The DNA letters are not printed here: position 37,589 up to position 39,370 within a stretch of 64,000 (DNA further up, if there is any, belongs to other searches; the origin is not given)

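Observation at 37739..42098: Conserved-looking cluster of uncharacterised secreted and membrane proteins flanked by a cytochrome c' and a cupin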

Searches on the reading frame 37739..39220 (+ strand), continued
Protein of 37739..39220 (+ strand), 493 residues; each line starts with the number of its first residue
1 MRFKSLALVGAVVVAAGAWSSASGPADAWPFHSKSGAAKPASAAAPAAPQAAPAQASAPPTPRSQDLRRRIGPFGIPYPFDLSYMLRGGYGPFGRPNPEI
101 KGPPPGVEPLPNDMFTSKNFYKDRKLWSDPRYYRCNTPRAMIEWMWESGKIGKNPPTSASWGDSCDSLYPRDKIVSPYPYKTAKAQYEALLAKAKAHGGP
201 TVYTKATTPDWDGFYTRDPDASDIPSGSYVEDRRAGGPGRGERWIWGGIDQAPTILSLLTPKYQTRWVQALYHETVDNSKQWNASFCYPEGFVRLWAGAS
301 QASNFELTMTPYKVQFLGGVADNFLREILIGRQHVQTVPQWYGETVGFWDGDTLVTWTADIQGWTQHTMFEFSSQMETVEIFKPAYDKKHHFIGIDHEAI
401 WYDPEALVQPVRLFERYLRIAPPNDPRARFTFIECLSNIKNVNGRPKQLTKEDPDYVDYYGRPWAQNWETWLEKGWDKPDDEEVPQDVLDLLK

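Call 65: find_encoding_contigs(protein=P0320, flank=6000, max_places=2)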
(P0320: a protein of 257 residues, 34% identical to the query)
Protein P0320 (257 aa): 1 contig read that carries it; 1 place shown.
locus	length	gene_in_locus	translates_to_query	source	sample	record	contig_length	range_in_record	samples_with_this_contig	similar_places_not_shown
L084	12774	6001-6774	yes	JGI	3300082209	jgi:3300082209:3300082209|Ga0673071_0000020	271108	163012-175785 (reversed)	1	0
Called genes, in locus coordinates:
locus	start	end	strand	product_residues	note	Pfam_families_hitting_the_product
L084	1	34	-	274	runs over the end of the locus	-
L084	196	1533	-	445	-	PF13442:Cytochrome_CBB3 (faint)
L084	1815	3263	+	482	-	PF07470:Glyco_hydro_88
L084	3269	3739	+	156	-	PF06983:3-dmu-9_3-mt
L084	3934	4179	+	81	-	-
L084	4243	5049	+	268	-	-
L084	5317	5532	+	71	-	-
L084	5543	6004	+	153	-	-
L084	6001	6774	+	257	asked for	-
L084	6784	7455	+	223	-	-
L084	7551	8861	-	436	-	PF01436:NHL (faint), PF17170:DUF5128 (faint)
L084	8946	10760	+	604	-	PF00034:Cytochrom_C (faint), PF13442:Cytochrome_CBB3 (weak), PF13360:PQQ_2, PF01011:PQQ, PF13570:Beta-prop_ACSF4, PF25293:Beta-prop_EMC1_N (faint), PF13570:Beta-prop_ACSF4 (weak), PF13360:PQQ_2 (weak), +1 more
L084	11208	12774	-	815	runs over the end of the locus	PF17162:DUF5118, PF17148:DUF5117, PF16313:DUF4953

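Call 70: search_protein_families(library=pfam, proteins=[L056:11540-11989:+, L056:12004-12519:+, L057:7229-7714:-, L055:3322-3792:-, L050:1813-2316:+, L042:1714-2343:+, L073:10093-10668:+, L071:2832-3410:-, L058:6422-7708:+, L046:9845-10447:-], max_evalue=0.05)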
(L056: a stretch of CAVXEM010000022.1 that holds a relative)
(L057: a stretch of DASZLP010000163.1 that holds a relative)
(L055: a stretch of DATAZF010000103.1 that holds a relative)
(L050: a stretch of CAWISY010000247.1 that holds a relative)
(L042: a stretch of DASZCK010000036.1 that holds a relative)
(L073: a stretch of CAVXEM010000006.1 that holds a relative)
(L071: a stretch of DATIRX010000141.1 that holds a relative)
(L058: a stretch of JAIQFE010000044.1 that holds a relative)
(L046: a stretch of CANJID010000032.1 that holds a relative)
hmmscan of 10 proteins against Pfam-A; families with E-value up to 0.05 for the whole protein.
L056:11540-11989:+ (150 aa): 3 families
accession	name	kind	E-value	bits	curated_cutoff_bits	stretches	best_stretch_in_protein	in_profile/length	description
PF20349.3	DUF6644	-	1.6e-08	35.3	27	1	21-143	28-154/155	Family of unknown function (DUF6644)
PF06532.16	NrsF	-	0.0023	18.2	26.8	1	49-136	9-99/204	Negative regulator of sigma F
PF09980.14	DUF2214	-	0.0032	17.9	34.1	1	18-102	5-90/147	Predicted membrane protein (DUF2214)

L056:12004-12519:+ (172 aa): 2 families
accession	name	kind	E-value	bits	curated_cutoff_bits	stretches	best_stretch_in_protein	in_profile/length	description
PF20349.3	DUF6644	-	1.7e-14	54.7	27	1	7-160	3-154/155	Family of unknown function (DUF6644)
PF09980.14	DUF2214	-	0.00035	21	34.1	1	28-147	5-125/147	Predicted membrane protein (DUF2214)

L057:7229-7714:- (162 aa): 2 families
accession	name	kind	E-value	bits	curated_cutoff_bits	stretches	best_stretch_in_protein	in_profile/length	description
PF20349.3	DUF6644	-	2e-05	25.3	27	1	33-152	28-153/155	Family of unknown function (DUF6644)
PF09980.14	DUF2214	-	0.0019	18.6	34.1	1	29-114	4-90/147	Predicted membrane protein (DUF2214)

L055:3322-3792:- (157 aa): 2 families
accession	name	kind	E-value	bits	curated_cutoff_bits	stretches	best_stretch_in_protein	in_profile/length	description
PF20349.3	DUF6644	-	5.1e-08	33.7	27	1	25-147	27-153/155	Family of unknown function (DUF6644)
PF09980.14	DUF2214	-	0.00099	19.5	34.1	1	22-107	4-90/147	Predicted membrane protein (DUF2214)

L050:1813-2316:+ (168 aa): 1 family
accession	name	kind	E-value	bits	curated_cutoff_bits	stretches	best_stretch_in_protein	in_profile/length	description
PF20349.3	DUF6644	-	8.9e-08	32.9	27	1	17-142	27-155/155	Family of unknown function (DUF6644)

L042:1714-2343:+ (210 aa): 2 families
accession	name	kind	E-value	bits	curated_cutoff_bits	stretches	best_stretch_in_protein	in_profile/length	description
PF20349.3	DUF6644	-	6.4e-11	43.1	27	1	25-161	21-154/155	Family of unknown function (DUF6644)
PF09980.14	DUF2214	-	0.00075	19.9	34.1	1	29-119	5-96/147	Predicted membrane protein (DUF2214)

L073:10093-10668:+ (192 aa): 2 families
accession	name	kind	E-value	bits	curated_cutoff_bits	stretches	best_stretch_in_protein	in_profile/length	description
PF20349.3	DUF6644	-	8e-10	39.5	27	1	31-161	27-154/155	Family of unknown function (DUF6644)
PF09980.14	DUF2214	-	1.9e-05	25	34.1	1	29-121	5-98/147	Predicted membrane protein (DUF2214)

L071:2832-3410:- (193 aa): 2 families
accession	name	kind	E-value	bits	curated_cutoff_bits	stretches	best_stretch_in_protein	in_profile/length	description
PF20349.3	DUF6644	-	4.8e-12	46.7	27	1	30-161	26-154/155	Family of unknown function (DUF6644)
PF09980.14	DUF2214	-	4.4e-06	27.1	34.1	1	28-145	4-122/147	Predicted membrane protein (DUF2214)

L058:6422-7708:+ (429 aa): 4 families
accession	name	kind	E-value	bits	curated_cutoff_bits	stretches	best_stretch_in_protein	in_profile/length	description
PF20349.3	DUF6644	-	4e-12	47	27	2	139-241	9-112/155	Family of unknown function (DUF6644)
PF09980.14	DUF2214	-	1.5e-06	28.7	34.1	1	153-238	5-91/147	Predicted membrane protein (DUF2214)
PF01322.25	Cytochrom_C_2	-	0.0018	19.6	26.5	1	362-411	71-120/121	Cytochrome C'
PF03653.18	UPF0093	-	0.0081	16.9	34.2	0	193-242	55-105/146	Uncharacterised protein family (UPF0093)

L046:9845-10447:- (201 aa): 3 families
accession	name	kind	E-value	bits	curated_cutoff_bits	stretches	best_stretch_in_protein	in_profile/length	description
PF20349.3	DUF6644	-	1.7e-10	41.7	27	1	30-161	26-154/155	Family of unknown function (DUF6644)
PF02990.21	EMP70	-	0.015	14.4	27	1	29-178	262-404/517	Endomembrane protein 70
PF09980.14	DUF2214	-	0.017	15.5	34.1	1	29-123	5-100/147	Predicted membrane protein (DUF2214)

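Call 71: search_protein_families(library=pfam, proteins=[L041:4880-5398:+, L043:2669-3187:+, L052:9675-10193:+, L050:9605-10102:+, L075:9625-10113:+, L077:9736-10242:-, L074:9982-10500:+, L063:9657-10175:+, L047:9635-10132:+, L002:10109-10627:+], max_evalue=0.05)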
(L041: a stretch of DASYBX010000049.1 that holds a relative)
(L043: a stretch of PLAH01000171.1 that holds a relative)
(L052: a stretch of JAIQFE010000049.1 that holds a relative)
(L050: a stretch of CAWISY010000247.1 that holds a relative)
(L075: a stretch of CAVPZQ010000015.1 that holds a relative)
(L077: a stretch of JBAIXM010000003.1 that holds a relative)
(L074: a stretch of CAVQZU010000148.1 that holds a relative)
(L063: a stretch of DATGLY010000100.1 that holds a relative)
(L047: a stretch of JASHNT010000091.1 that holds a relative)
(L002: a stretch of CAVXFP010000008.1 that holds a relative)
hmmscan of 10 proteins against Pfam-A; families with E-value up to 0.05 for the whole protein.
L041:4880-5398:+ (173 aa): 5 families
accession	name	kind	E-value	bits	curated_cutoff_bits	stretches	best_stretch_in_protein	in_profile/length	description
PF20349.3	DUF6644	-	0.00012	22.7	27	1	22-160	19-154/155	Family of unknown function (DUF6644)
PF18184.6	SLATT_3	-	0.0018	19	26.3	1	55-135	6-83/155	SMODS and SLOG-associating 2TM effector domain 3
PF05425.18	CopD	-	0.0027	18.5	32.1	1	62-154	2-101/105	Copper resistance protein D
PF10277.15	Frag1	-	0.043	13.8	30.3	0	74-147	134-202/220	Frag1/DRAM/Sfk1 family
PF12482.14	DUF3701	-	0.045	14.4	26.9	0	87-146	6-69/93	Phage integrase protein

L043:2669-3187:+ (173 aa): 3 families
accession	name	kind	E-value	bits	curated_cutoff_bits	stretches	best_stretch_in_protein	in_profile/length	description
PF20349.3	DUF6644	-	1.6e-08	35.3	27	1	4-160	1-154/155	Family of unknown function (DUF6644)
PF05425.18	CopD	-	0.0013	19.5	32.1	1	65-154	5-101/105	Copper resistance protein D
PF06532.16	NrsF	-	0.0038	17.5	26.8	1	39-154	21-139/204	Negative regulator of sigma F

L052:9675-10193:+ (173 aa): 3 families
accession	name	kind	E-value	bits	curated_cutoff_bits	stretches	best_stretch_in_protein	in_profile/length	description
PF20349.3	DUF6644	-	4.2e-08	33.9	27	1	27-160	24-154/155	Family of unknown function (DUF6644)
PF05425.18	CopD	-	0.00037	21.3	32.1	1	62-154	2-101/105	Copper resistance protein D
PF04247.17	SirB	-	0.023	15.2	30.9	0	27-127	3-98/120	Invasion gene expression up-regulator, SirB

L050:9605-10102:+ (166 aa): 3 families
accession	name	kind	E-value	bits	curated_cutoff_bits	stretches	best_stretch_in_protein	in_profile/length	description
PF20349.3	DUF6644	-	4.4e-10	40.4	27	1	4-153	1-154/155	Family of unknown function (DUF6644)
PF05425.18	CopD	-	0.0064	17.3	32.1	1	62-146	2-100/105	Copper resistance protein D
PF03739.19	LptF_LptG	-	0.031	13.7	27.9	0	100-162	275-339/353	Lipopolysaccharide export system permease LptF/LptG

L075:9625-10113:+ (163 aa): 4 families
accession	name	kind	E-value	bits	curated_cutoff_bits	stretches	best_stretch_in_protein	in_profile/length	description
PF20349.3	DUF6644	-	1.2e-08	35.7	27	1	5-150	2-154/155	Family of unknown function (DUF6644)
PF04247.17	SirB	-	0.00072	20.1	30.9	1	29-143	5-112/120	Invasion gene expression up-regulator, SirB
PF05425.18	CopD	-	0.0088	16.8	32.1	1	62-144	2-101/105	Copper resistance protein D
PF22765.1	DUF7010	-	0.014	15.7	27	1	59-138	7-86/172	Family of unknown function (DUF7010)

L077:9736-10242:- (169 aa): 2 families
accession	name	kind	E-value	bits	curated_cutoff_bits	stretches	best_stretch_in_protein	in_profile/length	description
PF20349.3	DUF6644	-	1.3e-11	45.3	27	1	4-156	1-154/155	Family of unknown function (DUF6644)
PF05425.18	CopD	-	0.0011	19.8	32.1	1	62-150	2-101/105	Copper resistance protein D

L074:9982-10500:+ (173 aa): 3 families
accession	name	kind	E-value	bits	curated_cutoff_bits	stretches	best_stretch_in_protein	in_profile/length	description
PF20349.3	DUF6644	-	8.1e-11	42.8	27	1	4-160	1-154/155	Family of unknown function (DUF6644)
PF05425.18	CopD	-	0.0082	16.9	32.1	1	62-154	2-101/105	Copper resistance protein D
PF07314.17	Lit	-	0.036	14.6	24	1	91-164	83-145/176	Lipoprotein intramolecular transacylase Lit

L063:9657-10175:+ (173 aa): 3 families
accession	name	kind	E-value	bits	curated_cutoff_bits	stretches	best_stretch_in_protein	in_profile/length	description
PF20349.3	DUF6644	-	5.9e-12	46.5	27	1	4-160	1-154/155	Family of unknown function (DUF6644)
PF05425.18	CopD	-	2.5e-06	28.3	32.1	1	62-154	2-101/105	Copper resistance protein D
PF11188.13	DUF2975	-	0.0084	16.5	27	1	87-153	19-78/130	Protein of unknown function (DUF2975)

L047:9635-10132:+ (166 aa): 2 families
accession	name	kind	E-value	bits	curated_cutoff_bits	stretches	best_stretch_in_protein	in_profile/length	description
PF20349.3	DUF6644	-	1.7e-07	32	27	1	28-153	25-154/155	Family of unknown function (DUF6644)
PF05425.18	CopD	-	0.0001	23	32.1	1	62-147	2-101/105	Copper resistance protein D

L002:10109-10627:+ (173 aa): 2 families
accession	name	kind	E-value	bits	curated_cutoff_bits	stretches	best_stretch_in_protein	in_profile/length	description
PF20349.3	DUF6644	-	2.1e-10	41.4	27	1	27-160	24-154/155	Family of unknown function (DUF6644)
PF05425.18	CopD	-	0.0016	19.2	32.1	1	63-154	3-101/105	Copper resistance protein D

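Call 82: find_related_loci(query=A8, collection=metagenome_contigs, flank=5000)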
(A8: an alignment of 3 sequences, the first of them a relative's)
Query A8 (129 aa) in metagenome_contigs; peptide patterns used: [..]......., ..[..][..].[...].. (x = any residue, [..] = any of these).
600 stretches matched a pattern (row limit reached: there are more); 571 encode a relative of the query (tblastn E <= 1e-3); the best 80 are kept; 80 distinct loci.
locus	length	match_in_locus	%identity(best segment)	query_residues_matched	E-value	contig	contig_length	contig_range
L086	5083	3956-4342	88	1-129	5e-75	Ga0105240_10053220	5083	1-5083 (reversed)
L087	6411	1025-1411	86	1-129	7e-75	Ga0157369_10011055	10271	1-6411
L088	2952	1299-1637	75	18-129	2e-56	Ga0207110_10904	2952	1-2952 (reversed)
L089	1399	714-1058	70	14-128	7e-56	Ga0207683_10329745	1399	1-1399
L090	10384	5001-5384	61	1-127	7e-51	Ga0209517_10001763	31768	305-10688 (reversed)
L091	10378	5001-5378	63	5-129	4e-49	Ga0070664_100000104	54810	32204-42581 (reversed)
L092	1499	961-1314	63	11-129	3e-50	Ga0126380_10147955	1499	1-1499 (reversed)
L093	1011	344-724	59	4-129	2e-51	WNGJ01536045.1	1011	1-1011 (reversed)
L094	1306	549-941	55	2-129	1e-50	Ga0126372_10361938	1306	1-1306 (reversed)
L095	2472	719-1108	60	1-129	1e-48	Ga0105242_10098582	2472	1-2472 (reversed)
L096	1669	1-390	57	3-129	3e-49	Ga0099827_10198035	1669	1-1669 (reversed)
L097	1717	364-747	63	1-127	7e-49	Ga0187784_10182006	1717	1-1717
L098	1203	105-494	60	1-127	4e-50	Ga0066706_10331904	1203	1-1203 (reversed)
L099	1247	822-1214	58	1-127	3e-49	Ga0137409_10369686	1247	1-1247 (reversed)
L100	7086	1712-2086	61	2-126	9e-47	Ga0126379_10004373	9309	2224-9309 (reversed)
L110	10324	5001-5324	64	22-129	8e-45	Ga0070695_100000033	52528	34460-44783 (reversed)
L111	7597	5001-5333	63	18-127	1e-44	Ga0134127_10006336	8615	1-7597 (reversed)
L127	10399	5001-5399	51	1-129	2e-41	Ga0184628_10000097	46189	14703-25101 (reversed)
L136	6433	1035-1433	50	1-129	1e-40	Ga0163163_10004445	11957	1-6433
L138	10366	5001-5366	54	5-127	2e-40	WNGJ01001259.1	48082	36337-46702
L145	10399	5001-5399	48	1-129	1e-39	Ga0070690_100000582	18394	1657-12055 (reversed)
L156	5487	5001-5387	52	1-128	2e-38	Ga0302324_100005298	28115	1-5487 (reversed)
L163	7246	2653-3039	52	1-128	4e-38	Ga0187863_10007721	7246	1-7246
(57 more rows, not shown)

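Call 87: search_protein_families(library=pfam, proteins=[L091:603-4445:+, L091:4463-4906:+, L111:98-2998:+, L111:3090-3590:+, L111:3691-4911:+, L138:477-3659:+, L156:1138-4398:+, L156:4432-4878:+, L163:139-2049:+, L163:2083-2529:+], max_evalue=0.01)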
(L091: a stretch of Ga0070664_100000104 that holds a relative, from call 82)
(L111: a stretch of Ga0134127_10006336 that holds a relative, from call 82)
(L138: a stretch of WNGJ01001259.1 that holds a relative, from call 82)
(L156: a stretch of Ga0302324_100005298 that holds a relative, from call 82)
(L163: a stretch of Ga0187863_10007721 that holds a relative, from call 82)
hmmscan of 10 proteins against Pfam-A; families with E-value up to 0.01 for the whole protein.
L091:603-4445:+ (1281 aa): 4 families
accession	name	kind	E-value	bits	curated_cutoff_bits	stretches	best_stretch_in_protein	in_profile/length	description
PF25183.1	OMP_b-brl_4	-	4.8e-138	462.3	30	1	228-1271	1-835/838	Outer membrane beta barrel domain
PF13620.12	CarboxypepD_reg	-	1.3e-19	70.8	32.3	1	28-108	1-81/82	Carboxypeptidase regulatory-like domain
PF13715.12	CarbopepD_reg_2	-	2.2e-07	31.3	32.2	1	31-108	3-76/88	CarboxypepD_reg-like domain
PF17210.9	SdrD_B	-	7.3e-06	26.6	29.7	1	34-90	17-73/112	SdrD B-like domain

L091:4463-4906:+ (148 aa): 0 families

L111:98-2998:+ (967 aa): 5 families
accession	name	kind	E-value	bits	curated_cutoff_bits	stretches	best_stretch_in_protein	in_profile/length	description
PF25183.1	OMP_b-brl_4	-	1.3e-175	586.7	30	1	186-960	1-838/838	Outer membrane beta barrel domain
PF00593.30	TonB_dep_Rec_b-barrel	-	1.7e-14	55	27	1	319-920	14-436/436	TonB dependent receptor-like, beta-barrel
PF13620.12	CarboxypepD_reg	-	1.1e-10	42.1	32.3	1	3-50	33-81/82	Carboxypeptidase regulatory-like domain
PF13715.12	CarbopepD_reg_2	-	2.3e-06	28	32.2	1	3-55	29-81/88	CarboxypepD_reg-like domain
PF08308.17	PEGA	-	0.0091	16.3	20.8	0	14-50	30-67/71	PEGA domain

L111:3090-3590:+ (167 aa): 1 family
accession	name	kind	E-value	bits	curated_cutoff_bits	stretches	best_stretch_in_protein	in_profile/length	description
PF00994.29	MoCF_biosynth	-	6.9e-32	110.6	26.6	1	18-160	2-144/144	Probable molybdopterin binding domain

L111:3691-4911:+ (407 aa): 3 families
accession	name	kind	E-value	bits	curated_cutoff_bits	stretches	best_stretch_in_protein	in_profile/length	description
PF03453.22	MoeA_N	-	2.8e-47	160.8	30.8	1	14-179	1-160/160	MoeA N-terminal region (domain I and II)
PF00994.29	MoCF_biosynth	-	1.4e-25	90.1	26.6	1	192-327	1-143/144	Probable molybdopterin binding domain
PF03454.20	MoeA_C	-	3e-11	43.8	22.1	1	342-407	2-72/72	MoeA C-terminal region (domain IV)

L138:477-3659:+ (1061 aa): 8 families
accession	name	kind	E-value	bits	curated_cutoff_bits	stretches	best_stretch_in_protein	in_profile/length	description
PF25183.1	OMP_b-brl_4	-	6.8e-169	564.4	30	2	473-1054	287-838/838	Outer membrane beta barrel domain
PF13620.12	CarboxypepD_reg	-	2.8e-15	56.9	32.3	1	54-106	1-53/82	Carboxypeptidase regulatory-like domain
PF13715.12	CarbopepD_reg_2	-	2.2e-06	28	32.2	1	55-106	1-49/88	CarboxypepD_reg-like domain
PF02369.22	Big_1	-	3.3e-05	24.3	34.9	1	45-96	11-65/93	Bacterial Ig-like domain (group 1)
PF00593.30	TonB_dep_Rec_b-barrel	-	4.9e-05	23.8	27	1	457-648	110-230/436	TonB dependent receptor-like, beta-barrel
PF17802.7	SpaA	-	0.00056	20.5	23.1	1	63-106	12-57/91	Prealbumin-like fold domain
PF17210.9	SdrD_B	-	0.0014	19.2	29.7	1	61-106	18-63/112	SdrD B-like domain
PF07715.20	Plug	-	0.0094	16.9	23.9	0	167-244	29-105/107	TonB-dependent Receptor Plug Domain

L156:1138-4398:+ (1087 aa): 4 families
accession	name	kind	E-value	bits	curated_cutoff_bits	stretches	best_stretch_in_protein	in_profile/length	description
PF25183.1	OMP_b-brl_4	-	5.4e-245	816.1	30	1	244-1080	2-838/838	Outer membrane beta barrel domain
PF13620.12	CarboxypepD_reg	-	4.4e-15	56.2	32.3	1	33-113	2-82/82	Carboxypeptidase regulatory-like domain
PF00593.30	TonB_dep_Rec_b-barrel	-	1.1e-05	25.9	27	1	400-707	9-238/436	TonB dependent receptor-like, beta-barrel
PF07715.20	Plug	-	0.00024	22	23.9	1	171-238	43-105/107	TonB-dependent Receptor Plug Domain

L156:4432-4878:+ (149 aa): 1 family
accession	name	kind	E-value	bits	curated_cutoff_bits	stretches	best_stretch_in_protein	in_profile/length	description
PF00581.25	Rhodanese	-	0.0005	20.9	22.2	1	36-112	2-86/102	Rhodanese-like domain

L163:139-2049:+ (637 aa): 2 families
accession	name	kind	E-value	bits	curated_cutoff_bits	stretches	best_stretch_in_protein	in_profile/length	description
PF25183.1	OMP_b-brl_4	-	4.2e-179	598.2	30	1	2-630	208-838/838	Outer membrane beta barrel domain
PF00593.30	TonB_dep_Rec_b-barrel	-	2e-07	31.7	27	1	63-257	50-238/436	TonB dependent receptor-like, beta-barrel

L163:2083-2529:+ (149 aa): 1 family
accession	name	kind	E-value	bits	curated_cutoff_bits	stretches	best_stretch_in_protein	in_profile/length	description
PF00581.25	Rhodanese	-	0.00052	20.8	22.2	1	36-112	2-86/102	Rhodanese-like domain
